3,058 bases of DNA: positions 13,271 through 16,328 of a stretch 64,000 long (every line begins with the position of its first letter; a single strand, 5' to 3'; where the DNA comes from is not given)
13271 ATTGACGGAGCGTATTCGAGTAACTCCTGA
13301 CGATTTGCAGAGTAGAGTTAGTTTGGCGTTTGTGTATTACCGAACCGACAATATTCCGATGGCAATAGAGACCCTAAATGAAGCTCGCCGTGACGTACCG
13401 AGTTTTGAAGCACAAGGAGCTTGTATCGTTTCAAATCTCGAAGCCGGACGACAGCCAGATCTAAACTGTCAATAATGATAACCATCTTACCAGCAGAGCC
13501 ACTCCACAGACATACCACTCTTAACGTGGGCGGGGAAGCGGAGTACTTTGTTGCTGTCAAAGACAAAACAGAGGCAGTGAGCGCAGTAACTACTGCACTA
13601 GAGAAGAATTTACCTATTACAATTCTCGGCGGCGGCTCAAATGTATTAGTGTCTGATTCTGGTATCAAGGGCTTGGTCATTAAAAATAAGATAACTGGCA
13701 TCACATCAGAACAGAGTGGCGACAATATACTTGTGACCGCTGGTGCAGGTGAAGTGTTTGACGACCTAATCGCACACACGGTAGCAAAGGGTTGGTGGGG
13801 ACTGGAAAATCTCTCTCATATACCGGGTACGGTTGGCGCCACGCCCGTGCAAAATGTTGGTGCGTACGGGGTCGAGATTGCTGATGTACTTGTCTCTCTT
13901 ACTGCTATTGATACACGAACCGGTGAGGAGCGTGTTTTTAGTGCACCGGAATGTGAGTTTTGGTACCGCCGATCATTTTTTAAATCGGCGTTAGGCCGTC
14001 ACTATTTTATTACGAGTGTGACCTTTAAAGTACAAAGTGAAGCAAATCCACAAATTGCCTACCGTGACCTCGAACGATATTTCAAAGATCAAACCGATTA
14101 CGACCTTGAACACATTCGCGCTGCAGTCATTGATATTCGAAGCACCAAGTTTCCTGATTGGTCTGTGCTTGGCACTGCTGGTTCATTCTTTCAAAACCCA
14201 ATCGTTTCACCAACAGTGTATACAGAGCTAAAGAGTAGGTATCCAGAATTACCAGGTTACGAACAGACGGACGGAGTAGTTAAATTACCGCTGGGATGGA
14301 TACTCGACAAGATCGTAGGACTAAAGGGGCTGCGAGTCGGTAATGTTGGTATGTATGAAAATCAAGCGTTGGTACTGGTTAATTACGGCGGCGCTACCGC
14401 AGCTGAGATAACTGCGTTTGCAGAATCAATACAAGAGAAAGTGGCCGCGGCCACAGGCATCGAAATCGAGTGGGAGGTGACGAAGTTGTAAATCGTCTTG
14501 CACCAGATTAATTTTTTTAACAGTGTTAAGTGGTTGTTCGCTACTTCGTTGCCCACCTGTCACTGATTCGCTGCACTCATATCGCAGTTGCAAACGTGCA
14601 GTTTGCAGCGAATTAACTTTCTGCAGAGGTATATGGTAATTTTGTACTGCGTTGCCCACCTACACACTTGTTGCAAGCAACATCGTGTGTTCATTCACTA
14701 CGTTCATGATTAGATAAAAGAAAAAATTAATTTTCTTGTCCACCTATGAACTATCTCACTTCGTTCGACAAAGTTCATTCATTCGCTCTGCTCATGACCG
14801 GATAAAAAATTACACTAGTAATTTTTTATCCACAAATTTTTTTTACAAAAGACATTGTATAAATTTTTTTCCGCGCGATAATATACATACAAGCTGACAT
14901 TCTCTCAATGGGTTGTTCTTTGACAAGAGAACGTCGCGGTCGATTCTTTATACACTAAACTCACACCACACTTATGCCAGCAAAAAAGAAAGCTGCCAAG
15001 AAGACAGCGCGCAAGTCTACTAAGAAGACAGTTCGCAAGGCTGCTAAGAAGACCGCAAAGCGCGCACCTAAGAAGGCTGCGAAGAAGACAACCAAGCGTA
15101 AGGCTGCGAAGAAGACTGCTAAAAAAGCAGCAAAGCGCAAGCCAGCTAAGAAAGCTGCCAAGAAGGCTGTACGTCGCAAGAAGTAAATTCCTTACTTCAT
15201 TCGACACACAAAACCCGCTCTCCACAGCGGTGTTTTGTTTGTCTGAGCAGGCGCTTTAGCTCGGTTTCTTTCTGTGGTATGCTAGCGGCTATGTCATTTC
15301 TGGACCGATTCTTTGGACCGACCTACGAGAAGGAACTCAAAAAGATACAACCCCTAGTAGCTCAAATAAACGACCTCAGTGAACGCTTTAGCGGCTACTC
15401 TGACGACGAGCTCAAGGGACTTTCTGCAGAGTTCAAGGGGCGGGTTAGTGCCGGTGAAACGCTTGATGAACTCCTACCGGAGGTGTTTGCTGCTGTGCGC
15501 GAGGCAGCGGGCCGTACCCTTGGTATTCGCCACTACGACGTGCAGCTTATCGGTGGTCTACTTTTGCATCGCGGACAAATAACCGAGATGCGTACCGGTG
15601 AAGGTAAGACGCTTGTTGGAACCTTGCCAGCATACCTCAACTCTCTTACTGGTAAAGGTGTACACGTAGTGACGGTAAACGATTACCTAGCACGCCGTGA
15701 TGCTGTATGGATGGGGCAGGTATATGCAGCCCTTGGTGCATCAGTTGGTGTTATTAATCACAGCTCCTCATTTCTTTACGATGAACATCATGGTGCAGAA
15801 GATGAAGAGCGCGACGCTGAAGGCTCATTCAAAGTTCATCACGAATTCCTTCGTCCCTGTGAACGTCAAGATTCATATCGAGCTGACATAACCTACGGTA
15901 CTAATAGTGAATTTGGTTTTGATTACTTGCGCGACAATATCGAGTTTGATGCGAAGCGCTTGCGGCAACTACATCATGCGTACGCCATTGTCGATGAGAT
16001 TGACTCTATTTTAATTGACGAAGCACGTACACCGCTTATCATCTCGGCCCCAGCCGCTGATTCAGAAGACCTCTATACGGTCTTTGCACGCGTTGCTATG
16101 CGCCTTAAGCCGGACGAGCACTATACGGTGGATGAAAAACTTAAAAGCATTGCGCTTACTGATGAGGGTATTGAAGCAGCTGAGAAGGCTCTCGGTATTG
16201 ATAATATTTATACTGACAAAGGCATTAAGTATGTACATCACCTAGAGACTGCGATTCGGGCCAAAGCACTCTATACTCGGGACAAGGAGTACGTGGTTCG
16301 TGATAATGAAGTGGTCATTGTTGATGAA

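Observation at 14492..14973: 480-bp non-coding leader with three degenerate ~90-bp direct repeats upstream of the histone-like gene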

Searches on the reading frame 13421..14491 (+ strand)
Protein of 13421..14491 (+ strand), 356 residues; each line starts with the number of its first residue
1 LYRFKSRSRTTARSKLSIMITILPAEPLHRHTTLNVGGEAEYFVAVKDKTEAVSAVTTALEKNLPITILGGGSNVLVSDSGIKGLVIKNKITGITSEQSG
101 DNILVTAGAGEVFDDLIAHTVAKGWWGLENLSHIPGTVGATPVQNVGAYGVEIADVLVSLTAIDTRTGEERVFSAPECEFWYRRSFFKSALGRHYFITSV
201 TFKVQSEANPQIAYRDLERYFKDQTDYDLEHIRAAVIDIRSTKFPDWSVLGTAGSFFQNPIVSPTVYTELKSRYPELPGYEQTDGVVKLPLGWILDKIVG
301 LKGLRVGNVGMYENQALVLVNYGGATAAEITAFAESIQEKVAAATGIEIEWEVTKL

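Call 13: search_protein_families(library=pfam, proteins=[window:13421-14491:+])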
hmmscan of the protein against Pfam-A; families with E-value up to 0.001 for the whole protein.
window:13421-14491:+ (356 aa): 2 families
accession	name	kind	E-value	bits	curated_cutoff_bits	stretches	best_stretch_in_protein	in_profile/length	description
PF01565.28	FAD_binding_4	-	6.2e-24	84.7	26.4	1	41-170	2-135/139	FAD binding domain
PF02873.21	MurB_C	-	4e-21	75.5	27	1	232-354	2-97/99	UDP-N-acetylenolpyruvoylglucosamine reductase, C-terminal domain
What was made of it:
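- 13475..14491 (+): murB (UDP-N-acetylenolpyruvoylglucosamine reductase), the last gene before the spacer. Pfam FAD_binding_4 and MurB_C (call 13).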

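Call 22: find_encoding_contigs(protein=window:13475-14491:+, flank=3000, max_places=10)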
Protein window:13475-14491:+ (338 aa): 3 contigs read that carry it; 3 places shown.
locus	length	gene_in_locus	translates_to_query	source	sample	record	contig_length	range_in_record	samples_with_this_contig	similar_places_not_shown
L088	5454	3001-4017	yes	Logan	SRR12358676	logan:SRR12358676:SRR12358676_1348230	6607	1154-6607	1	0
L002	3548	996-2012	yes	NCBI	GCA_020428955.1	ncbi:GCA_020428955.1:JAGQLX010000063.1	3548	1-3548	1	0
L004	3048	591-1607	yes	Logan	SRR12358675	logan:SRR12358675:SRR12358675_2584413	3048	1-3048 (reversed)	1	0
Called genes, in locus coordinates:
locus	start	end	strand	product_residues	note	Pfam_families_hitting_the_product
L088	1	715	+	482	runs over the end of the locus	PF00534:Glycos_transf_1, PF13692:Glyco_trans_1_4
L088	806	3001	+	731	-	PF04932:Wzy_C, PF13428:TPR_14 (faint), PF23914:TPR_CcmH_CycH (faint), PF14559:TPR_19 (faint)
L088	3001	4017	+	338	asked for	PF01565:FAD_binding_4, PF02873:MurB_C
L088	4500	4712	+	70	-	-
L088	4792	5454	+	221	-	?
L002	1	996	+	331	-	PF13428:TPR_14 (faint), PF23914:TPR_CcmH_CycH (faint), PF14559:TPR_19 (faint)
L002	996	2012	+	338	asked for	PF01565:FAD_binding_4, PF02873:MurB_C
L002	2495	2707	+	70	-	-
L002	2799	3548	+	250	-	PF07517:SecA_DEAD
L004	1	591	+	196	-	?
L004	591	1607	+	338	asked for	PF01565:FAD_binding_4, PF02873:MurB_C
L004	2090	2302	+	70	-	-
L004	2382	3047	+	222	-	?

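Call 31: list_cluster_members(proteins=[window:13475-14491:+, window:14974-15186:+])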
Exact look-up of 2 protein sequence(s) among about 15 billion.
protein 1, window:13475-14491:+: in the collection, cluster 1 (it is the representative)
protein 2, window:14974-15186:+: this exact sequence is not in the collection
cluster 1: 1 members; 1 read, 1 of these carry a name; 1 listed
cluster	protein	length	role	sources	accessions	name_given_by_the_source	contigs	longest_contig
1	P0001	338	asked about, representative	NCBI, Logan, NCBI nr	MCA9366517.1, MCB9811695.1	UDP-N-acetylmuramate dehydrogenase [Candidatus Kaiserbacteria bacterium]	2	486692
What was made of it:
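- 13475..14491 (+): Named UDP-N-acetylmuramate dehydrogenase, Candidatus Kaiserbacteria (call 31).
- Tried and rejected: Closer relatives or strain variants: the MurB 90% cluster has a single member (call 31).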

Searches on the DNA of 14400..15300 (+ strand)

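Call 11: search_rna_families(source=window, start=14400, end=15300, threshold=evalue, max_evalue=10)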
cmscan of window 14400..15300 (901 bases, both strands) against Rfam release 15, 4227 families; matches with E-value up to 10: 8.
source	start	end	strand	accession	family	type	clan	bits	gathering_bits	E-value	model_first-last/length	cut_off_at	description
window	14797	14890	-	RF03162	TD-2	Gene; sRNA;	CL00124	28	48.7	0.069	1-98/98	no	TD-2 RNA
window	14794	14871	-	RF01606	plasmodium_snoR31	Gene; snRNA; snoRNA; HACA-box;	-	20.5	60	5.3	1-145/145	no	small nucleolar RNA snoR31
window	14472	14554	+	RF00300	snoZ221_snoR21b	Gene; snRNA; snoRNA; CD-box;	-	19.4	44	0.31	1-91/91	no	Small nucleolar RNA Z221/R21b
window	14830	14932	+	RF01669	P14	Gene; sRNA;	-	15.6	45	2.6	1-146/146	no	Pseudomonas sRNA P14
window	15190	15252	+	RF00700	mir-375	Gene; miRNA;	-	15.1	46.7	2.9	1-67/67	no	mir-375 microRNA precursor family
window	14797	14834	-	RF04156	MIR2670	Gene; miRNA;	-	14.1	117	3.4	1-200/200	no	MIR2670 microRNA precursor family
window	14975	15048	-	RF00519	suhB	Gene; sRNA;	CL00108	13.7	41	6.7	1-77/77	no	Makes More Granules Regulator RNA (mmgR)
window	15157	15240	-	RF01880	Xist_exon1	Gene; lncRNA;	-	10.9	50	4.1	1-85/85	no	X-chromosome inactivation gene exon 1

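Call 30: search_dna_similar(query=window:14492-14830:+, collection=phages, mode=distant, max_evalue=0.01)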
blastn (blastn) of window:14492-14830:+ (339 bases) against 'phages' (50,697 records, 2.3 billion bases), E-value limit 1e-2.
No match.

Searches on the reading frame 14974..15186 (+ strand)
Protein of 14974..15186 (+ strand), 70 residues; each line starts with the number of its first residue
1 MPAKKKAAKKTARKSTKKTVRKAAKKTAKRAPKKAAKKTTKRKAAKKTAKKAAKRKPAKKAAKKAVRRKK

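Call 12: find_encoding_contigs(protein=window:14974-15186:+, flank=3000, max_places=10)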
Protein window:14974-15186:+ (70 aa): 7 contigs read that carry it; 7 places shown.
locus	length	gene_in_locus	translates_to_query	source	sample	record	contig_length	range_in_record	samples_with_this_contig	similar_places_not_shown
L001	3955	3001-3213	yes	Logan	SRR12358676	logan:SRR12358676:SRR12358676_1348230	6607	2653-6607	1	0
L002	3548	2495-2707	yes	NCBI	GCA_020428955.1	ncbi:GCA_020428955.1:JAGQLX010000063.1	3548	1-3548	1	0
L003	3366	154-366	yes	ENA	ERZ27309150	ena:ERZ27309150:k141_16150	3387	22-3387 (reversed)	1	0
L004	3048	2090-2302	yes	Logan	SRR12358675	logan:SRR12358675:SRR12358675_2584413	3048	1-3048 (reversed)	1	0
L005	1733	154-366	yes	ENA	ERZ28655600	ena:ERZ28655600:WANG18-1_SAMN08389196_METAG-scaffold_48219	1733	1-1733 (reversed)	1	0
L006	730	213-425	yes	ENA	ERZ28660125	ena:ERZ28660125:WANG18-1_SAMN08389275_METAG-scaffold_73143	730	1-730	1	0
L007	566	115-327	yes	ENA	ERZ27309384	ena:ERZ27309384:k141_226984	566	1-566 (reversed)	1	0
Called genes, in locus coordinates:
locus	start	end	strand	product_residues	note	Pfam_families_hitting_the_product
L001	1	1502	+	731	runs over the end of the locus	PF04932:Wzy_C, PF13428:TPR_14 (faint), PF23914:TPR_CcmH_CycH (faint), PF14559:TPR_19 (faint)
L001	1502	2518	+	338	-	PF01565:FAD_binding_4, PF02873:MurB_C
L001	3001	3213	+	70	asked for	-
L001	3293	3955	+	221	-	?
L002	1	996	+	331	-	PF13428:TPR_14 (faint), PF23914:TPR_CcmH_CycH (faint), PF14559:TPR_19 (faint)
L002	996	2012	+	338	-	PF01565:FAD_binding_4, PF02873:MurB_C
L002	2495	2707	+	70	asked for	-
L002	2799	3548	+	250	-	PF07517:SecA_DEAD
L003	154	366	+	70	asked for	-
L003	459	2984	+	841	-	PF07517:SecA_DEAD, PF01043:SecA_PP_bind, PF21090:P-loop_SecA, PF07516:SecA_SW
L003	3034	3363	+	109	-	PF04020:Phage_holin_4_2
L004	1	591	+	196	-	?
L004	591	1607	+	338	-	PF01565:FAD_binding_4, PF02873:MurB_C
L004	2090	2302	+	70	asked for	-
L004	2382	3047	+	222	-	?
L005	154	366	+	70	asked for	-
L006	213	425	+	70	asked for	-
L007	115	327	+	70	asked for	-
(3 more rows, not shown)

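Call 13: search_protein_families(library=pfam, proteins=[window:14974-15186:+])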
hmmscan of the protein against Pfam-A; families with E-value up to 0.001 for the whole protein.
window:14974-15186:+ (70 aa): 0 families

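Call 52: search_protein_families(library=pfam, proteins=[window:14974-15186:+], max_evalue=5)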
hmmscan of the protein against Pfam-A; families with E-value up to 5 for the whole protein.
window:14974-15186:+ (70 aa): 0 families

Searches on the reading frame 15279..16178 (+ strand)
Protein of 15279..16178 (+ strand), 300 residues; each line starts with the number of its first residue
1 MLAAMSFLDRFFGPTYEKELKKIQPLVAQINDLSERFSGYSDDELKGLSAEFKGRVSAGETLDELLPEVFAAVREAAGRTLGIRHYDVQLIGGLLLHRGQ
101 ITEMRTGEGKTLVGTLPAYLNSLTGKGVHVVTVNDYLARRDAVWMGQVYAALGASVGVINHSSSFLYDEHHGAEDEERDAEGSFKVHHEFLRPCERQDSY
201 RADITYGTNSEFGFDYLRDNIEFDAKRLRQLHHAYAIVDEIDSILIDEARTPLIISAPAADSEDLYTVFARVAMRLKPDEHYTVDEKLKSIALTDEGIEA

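Call 26: find_related_loci(query=window:15279-16178:+, collection=metagenome_contigs, flank=2500)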
Query window:15279-16178:+ (300 aa) in metagenome_contigs; peptide patterns used: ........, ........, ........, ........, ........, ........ (x = any residue, [..] = any of these).
600 stretches matched a pattern (row limit reached: there are more); 354 encode a relative of the query (tblastn E <= 1e-3); the best 80 are kept; 80 distinct loci.
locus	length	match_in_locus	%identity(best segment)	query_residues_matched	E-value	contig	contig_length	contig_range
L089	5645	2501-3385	73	5-299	6e-148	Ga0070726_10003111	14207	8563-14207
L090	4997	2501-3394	73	2-299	5e-148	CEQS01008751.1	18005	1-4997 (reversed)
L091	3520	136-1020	73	5-299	2e-147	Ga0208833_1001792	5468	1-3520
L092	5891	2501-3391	70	5-300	3e-145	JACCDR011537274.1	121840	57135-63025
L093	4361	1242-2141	71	1-300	6e-148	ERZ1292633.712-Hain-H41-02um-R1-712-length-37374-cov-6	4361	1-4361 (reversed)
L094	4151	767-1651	73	5-300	5e-147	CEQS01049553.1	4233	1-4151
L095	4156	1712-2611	70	1-300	4e-146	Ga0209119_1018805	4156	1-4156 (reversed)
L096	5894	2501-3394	70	5-300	7e-143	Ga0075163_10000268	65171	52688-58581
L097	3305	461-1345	74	5-299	2e-148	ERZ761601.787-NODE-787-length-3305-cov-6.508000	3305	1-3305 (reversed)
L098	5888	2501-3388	71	5-300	6e-142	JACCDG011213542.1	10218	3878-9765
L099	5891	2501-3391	70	5-300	1e-141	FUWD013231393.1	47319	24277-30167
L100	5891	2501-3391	70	5-300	1e-141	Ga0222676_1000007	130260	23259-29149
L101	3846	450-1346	70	5-300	2e-142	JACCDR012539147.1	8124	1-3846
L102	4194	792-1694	71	1-300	2e-142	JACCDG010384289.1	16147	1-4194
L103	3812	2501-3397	70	3-300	9e-143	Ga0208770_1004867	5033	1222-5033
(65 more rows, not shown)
